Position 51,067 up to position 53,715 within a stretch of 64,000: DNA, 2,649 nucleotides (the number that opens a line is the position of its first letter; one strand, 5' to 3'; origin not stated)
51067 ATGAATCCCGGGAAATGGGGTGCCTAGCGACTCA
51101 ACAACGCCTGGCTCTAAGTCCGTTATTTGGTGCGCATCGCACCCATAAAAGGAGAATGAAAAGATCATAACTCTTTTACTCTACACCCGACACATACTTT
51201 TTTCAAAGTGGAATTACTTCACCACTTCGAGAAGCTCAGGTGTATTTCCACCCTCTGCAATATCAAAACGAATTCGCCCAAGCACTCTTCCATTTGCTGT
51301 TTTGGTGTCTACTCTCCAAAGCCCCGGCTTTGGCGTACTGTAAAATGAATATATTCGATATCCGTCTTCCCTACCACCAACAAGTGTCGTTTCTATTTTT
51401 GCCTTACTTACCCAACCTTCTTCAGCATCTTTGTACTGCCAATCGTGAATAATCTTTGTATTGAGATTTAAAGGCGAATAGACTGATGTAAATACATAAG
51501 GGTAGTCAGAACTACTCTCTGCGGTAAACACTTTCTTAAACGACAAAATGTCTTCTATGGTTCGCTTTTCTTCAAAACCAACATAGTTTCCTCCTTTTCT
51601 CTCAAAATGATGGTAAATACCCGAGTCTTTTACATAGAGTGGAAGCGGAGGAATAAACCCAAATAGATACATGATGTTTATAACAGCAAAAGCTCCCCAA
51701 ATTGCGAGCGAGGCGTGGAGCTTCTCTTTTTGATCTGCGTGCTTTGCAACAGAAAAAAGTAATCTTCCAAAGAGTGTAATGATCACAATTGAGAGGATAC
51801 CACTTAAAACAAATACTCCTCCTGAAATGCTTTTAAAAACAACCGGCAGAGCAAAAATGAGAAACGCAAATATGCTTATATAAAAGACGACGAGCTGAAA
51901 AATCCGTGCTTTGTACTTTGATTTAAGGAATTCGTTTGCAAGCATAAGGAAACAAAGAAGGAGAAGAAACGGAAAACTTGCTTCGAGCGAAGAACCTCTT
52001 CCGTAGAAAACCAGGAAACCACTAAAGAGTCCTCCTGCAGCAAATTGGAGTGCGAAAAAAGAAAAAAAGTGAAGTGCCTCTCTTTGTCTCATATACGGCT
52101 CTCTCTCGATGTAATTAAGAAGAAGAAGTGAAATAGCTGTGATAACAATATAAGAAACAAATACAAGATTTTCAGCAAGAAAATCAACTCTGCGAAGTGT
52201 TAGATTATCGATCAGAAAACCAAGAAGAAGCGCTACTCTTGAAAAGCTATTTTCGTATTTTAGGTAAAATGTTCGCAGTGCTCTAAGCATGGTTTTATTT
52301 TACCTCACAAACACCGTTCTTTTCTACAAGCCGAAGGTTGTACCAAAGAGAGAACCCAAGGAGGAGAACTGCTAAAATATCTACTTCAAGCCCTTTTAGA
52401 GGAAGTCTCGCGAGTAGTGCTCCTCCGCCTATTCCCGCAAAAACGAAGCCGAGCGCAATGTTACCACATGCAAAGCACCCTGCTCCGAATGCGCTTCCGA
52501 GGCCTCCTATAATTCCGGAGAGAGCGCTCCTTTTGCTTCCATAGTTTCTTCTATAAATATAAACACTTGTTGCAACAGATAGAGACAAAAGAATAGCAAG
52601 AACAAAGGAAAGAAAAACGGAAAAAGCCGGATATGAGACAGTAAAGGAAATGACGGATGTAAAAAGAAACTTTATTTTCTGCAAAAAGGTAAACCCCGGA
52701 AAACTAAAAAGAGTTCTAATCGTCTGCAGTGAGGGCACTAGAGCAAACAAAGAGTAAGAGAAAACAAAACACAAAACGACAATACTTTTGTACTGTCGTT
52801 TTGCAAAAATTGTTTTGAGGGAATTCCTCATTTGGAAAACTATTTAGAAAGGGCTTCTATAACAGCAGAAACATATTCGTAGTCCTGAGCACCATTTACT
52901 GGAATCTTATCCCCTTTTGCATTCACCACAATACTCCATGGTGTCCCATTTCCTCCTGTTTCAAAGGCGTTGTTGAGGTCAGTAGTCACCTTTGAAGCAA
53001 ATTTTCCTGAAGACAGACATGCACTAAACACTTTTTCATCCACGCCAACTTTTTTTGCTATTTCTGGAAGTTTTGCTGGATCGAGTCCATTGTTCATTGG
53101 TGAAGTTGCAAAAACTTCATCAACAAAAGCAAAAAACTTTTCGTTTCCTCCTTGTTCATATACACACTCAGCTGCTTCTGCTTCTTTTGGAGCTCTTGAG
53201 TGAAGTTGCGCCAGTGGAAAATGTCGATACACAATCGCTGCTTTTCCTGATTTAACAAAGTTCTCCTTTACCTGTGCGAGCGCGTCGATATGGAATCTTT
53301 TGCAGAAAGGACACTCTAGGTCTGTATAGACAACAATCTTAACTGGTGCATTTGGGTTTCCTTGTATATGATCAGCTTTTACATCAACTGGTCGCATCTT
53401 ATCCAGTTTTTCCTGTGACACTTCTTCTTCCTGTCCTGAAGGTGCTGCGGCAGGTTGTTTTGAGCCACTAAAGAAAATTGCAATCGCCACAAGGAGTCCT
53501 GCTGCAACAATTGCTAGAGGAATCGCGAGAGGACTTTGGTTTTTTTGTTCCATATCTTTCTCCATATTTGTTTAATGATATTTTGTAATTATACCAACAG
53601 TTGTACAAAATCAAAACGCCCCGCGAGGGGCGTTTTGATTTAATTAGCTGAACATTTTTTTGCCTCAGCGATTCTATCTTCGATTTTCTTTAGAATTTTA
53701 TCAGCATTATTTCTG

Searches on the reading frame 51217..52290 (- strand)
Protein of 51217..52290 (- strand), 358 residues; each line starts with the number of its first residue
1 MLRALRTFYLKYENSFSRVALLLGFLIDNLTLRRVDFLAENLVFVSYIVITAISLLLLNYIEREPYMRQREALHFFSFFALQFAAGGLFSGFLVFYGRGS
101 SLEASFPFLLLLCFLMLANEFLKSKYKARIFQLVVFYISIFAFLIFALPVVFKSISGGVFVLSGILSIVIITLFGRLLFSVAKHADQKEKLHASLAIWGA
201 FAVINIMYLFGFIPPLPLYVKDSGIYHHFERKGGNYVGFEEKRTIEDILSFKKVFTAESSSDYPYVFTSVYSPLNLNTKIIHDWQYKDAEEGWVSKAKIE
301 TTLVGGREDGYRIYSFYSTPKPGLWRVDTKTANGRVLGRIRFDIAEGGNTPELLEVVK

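Call 80: search_protein_families(library=pfam, max_evalue=0.001, proteins=[window:51217-52290:-])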
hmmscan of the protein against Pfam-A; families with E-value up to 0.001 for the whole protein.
window:51217-52290:- (358 aa): 1 family
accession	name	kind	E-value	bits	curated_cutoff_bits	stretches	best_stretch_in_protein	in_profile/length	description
PF11141.13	DUF2914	-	2e-11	43.8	23.6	1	278-344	2-62/62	Protein of unknown function (DUF2914)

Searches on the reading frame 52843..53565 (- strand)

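Call 80: search_protein_families(library=pfam, max_evalue=0.001, proteins=[window:52843-53565:-])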
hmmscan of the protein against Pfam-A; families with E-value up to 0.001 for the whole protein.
window:52843-53565:- (241 aa): 4 families
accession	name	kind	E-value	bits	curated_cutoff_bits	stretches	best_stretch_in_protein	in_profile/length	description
PF13462.12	Thioredoxin_4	-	2.1e-27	96.7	23.2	1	63-237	3-164/165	Thioredoxin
PF01323.26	DSBA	-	4.9e-13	49.7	25.6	2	162-233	121-187/191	DSBA-like thioredoxin domain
PF18400.7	Thioredoxin_12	-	4.9e-06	27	26.1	1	53-119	122-185/190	Thioredoxin-like domain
PF13098.12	Thioredoxin_2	-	0.00089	20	27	0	75-228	7-96/104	Thioredoxin-like domain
